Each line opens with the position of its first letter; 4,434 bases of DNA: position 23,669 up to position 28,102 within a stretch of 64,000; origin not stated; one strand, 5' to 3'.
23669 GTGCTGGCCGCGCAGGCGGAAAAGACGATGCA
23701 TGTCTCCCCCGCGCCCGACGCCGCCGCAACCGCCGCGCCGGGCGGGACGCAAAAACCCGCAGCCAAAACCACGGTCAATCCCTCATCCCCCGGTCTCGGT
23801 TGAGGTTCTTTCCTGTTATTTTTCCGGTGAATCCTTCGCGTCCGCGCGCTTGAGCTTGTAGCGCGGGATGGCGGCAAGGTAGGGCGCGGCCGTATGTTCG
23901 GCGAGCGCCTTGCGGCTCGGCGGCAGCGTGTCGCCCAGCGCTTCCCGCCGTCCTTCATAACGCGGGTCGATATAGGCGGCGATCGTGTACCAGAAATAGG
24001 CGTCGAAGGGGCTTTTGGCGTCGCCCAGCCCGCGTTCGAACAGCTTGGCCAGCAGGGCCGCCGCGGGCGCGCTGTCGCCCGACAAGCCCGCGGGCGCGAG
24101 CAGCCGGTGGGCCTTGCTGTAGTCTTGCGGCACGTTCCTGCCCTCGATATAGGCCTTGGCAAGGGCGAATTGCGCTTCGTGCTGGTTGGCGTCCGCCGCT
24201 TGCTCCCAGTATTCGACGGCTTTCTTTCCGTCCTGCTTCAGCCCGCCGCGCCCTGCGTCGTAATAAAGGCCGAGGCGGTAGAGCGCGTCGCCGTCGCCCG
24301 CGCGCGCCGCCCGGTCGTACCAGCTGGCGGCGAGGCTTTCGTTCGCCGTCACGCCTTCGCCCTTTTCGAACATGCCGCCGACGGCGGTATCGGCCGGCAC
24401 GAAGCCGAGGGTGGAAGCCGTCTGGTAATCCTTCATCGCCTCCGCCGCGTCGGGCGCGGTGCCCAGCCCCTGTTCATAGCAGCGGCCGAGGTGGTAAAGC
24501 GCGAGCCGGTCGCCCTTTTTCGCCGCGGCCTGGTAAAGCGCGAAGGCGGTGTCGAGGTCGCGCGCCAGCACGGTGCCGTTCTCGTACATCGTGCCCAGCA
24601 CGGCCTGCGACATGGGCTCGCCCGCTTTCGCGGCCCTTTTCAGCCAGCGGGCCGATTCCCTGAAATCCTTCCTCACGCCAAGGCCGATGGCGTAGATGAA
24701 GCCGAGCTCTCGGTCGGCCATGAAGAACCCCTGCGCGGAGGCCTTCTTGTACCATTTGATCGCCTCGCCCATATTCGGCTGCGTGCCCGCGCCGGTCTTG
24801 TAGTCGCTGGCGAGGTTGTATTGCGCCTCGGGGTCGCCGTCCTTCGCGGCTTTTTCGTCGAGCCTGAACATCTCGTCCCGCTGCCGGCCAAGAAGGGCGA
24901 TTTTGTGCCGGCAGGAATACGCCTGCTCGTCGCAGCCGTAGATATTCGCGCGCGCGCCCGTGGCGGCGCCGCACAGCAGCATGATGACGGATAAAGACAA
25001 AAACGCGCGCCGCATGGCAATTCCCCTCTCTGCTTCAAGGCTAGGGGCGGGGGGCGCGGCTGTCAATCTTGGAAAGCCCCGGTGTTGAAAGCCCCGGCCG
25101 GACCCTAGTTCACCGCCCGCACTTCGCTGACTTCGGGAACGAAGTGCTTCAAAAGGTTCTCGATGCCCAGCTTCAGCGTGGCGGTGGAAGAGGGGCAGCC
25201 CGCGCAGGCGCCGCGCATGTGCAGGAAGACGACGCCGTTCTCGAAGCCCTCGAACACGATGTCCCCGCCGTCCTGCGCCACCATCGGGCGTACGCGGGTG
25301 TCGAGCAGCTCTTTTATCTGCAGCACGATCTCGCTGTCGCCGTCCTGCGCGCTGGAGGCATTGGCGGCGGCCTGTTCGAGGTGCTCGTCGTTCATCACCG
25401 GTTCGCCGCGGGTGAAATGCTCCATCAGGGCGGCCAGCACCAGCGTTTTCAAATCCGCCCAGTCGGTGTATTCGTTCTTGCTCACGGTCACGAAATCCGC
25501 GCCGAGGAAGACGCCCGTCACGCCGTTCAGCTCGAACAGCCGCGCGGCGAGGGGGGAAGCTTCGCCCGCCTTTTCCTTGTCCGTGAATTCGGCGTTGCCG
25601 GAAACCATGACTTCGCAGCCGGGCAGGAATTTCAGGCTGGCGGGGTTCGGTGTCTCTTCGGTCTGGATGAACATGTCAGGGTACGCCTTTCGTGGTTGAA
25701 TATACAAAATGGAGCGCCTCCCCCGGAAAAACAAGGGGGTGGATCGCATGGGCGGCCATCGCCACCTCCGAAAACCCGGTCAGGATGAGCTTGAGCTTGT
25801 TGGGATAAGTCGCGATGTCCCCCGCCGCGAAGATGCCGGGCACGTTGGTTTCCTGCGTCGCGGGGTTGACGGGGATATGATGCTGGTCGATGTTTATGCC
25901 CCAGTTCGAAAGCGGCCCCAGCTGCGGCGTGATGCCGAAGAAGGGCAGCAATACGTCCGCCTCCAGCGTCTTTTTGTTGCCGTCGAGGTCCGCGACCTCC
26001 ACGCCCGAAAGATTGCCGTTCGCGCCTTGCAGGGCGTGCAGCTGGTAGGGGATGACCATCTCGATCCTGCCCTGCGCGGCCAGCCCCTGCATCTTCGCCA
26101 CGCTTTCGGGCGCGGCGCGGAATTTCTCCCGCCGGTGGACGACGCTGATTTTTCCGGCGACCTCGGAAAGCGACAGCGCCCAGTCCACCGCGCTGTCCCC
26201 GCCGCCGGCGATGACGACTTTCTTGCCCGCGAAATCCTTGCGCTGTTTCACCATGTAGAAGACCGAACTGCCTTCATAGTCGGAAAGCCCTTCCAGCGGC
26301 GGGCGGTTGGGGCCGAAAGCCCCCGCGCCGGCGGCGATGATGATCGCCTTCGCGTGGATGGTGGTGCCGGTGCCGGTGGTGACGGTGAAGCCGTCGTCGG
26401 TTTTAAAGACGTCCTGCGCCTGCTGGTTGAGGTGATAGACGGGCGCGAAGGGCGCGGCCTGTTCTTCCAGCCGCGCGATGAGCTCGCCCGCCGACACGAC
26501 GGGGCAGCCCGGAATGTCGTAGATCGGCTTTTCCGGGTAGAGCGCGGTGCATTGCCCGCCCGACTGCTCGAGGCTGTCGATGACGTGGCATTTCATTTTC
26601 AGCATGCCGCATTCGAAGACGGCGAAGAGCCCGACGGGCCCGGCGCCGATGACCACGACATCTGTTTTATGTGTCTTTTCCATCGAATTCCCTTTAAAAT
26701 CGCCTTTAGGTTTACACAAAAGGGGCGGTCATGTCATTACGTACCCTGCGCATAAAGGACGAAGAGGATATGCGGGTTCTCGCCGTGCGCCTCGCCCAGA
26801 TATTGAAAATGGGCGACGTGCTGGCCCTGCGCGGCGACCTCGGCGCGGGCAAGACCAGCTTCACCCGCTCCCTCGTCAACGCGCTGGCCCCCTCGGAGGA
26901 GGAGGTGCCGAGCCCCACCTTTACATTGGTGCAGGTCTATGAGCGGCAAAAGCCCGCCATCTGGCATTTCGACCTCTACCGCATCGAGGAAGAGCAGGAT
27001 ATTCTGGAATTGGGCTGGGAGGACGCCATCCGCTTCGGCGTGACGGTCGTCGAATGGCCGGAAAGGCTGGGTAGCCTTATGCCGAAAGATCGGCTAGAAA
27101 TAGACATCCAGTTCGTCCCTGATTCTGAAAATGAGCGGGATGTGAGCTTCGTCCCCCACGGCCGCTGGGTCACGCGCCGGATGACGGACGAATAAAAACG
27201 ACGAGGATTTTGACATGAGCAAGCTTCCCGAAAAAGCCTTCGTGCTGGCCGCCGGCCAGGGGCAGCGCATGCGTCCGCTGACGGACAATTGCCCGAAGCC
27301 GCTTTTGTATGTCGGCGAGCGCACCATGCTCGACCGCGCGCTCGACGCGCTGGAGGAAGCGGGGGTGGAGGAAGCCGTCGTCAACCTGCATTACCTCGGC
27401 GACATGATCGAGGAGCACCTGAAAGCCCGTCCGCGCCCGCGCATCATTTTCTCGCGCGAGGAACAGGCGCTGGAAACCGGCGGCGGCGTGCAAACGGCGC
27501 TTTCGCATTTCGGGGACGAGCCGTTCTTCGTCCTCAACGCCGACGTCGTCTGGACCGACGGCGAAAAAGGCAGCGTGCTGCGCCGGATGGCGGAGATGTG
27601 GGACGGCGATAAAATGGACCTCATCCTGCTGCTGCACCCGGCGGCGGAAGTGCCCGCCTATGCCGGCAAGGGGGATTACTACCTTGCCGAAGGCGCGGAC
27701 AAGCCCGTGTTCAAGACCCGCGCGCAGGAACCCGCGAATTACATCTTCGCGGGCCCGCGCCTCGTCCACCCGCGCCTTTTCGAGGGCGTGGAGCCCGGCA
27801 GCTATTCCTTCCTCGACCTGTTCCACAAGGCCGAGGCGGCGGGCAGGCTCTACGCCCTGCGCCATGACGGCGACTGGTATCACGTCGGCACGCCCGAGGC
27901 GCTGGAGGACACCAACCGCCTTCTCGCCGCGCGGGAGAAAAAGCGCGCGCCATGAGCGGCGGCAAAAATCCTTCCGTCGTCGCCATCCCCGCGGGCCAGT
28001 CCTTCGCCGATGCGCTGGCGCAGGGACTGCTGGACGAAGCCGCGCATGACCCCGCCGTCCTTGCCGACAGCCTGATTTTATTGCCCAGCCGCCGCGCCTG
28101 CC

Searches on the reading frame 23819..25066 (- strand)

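Call 47: search_protein_families(library=pfam, proteins=[window:23819-25066:-], max_evalue=0.00001)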
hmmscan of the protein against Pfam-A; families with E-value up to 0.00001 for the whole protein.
window:23819-25066:- (416 aa): 1 family
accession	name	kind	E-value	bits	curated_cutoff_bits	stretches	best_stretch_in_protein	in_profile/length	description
PF08238.18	Sel1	-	1e-48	162.5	30.7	2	79-113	1-35/36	Sel1 repeat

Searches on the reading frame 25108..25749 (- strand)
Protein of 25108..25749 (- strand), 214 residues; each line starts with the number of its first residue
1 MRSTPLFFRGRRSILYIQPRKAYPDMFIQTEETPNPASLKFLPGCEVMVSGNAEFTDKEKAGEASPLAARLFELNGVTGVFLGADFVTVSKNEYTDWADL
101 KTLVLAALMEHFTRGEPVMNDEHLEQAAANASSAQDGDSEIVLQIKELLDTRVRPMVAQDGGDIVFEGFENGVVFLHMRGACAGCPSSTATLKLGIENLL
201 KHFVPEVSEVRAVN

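Call 47: search_protein_families(library=pfam, proteins=[window:25108-25749:-], max_evalue=0.00001)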
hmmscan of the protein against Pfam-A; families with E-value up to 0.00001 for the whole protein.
window:25108-25749:- (214 aa): 2 families
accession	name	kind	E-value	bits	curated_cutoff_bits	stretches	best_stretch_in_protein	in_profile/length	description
PF08712.16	Nfu_N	-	1.4e-29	102.3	27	1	28-115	1-88/88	Scaffold protein Nfu/NifU N terminal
PF01106.22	NifU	-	1.3e-26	92.9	27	1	145-210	1-66/67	NifU-like domain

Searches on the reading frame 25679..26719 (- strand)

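Call 47: search_protein_families(library=pfam, proteins=[window:25679-26719:-], max_evalue=0.00001)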
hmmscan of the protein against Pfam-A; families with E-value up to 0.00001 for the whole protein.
window:25679-26719:- (347 aa): 4 families
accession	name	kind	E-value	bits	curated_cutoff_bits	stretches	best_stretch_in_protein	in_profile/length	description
PF07992.20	Pyr_redox_2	-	2e-29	103.4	26.1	1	20-307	2-279/291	Pyridine nucleotide-disulphide oxidoreductase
PF13738.12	Pyr_redox_3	-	3.6e-28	99.1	30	1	96-300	99-305/305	Pyridine nucleotide-disulphide oxidoreductase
PF00070.33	Pyr_redox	-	5e-09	37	22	1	167-243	1-80/82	Pyridine nucleotide-disulphide oxidoreductase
PF03486.20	HI0933_like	-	1.2e-08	35.2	50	0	20-54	2-36/244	HI0933-like protein Rossmann domain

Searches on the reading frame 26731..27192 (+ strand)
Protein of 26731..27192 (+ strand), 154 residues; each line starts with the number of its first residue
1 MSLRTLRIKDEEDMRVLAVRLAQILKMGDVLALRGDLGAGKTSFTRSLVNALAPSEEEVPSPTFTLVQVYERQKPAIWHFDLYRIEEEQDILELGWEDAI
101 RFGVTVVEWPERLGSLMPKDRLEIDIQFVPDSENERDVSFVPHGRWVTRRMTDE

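Call 47: search_protein_families(library=pfam, proteins=[window:26731-27192:+], max_evalue=0.00001)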
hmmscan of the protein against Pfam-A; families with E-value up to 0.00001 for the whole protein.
window:26731-27192:+ (154 aa): 1 family
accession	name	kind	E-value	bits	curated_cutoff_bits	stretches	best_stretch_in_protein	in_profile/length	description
PF02367.23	TsaE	-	2.7e-38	131.2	26.6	1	9-128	2-120/128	Threonylcarbamoyl adenosine biosynthesis protein TsaE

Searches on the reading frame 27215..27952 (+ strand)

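Call 47: search_protein_families(library=pfam, proteins=[window:27215-27952:+], max_evalue=0.00001)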
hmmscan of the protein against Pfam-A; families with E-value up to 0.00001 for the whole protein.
window:27215-27952:+ (246 aa): 2 families
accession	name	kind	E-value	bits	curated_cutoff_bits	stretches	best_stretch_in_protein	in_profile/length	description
PF00483.29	NTP_transferase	-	1.2e-17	64.7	21.2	1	7-237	1-242/245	Nucleotidyl transferase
PF12804.13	NTP_transf_3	-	3.1e-16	60.4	27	1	8-138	1-120/160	MobA-like NTP transferase domain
